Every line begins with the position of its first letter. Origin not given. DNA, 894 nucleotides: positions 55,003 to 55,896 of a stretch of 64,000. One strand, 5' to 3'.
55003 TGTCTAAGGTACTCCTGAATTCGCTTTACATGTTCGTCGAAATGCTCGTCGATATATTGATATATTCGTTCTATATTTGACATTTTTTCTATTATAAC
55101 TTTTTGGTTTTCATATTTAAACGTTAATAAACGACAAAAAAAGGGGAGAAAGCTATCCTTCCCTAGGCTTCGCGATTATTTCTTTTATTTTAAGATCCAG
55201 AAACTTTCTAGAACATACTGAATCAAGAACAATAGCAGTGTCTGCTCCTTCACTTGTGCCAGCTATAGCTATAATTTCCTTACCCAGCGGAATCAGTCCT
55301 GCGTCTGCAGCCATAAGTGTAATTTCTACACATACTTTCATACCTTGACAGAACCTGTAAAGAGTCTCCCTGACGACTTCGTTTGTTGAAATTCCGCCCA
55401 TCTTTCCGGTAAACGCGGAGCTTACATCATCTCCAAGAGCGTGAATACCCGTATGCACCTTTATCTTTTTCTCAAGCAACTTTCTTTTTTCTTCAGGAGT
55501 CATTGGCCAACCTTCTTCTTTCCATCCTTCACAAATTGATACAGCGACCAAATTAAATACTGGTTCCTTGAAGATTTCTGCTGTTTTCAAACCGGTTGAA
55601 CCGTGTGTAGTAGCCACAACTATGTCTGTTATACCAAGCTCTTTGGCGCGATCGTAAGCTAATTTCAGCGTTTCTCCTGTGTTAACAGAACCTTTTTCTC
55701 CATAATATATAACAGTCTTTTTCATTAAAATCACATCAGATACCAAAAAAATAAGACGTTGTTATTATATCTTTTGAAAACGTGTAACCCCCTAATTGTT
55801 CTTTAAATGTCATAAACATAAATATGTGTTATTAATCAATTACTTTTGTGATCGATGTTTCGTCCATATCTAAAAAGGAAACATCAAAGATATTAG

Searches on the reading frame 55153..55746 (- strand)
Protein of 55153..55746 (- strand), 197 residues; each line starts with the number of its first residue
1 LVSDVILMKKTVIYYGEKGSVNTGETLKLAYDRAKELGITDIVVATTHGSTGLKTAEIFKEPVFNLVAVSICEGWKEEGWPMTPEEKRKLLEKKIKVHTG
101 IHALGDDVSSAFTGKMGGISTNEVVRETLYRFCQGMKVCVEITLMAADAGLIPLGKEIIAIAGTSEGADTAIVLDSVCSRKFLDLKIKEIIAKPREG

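Call 48: search_protein_families(library=pfam, proteins=[window:55153-55746:-], max_evalue=0.001)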
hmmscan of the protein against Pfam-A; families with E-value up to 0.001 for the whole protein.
window:55153-55746:- (197 aa): 1 family
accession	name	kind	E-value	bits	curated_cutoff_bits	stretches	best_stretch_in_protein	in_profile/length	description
PF02887.21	PK_C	-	1.4e-09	38.5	28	1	26-172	3-112/114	Pyruvate kinase, alpha/beta domain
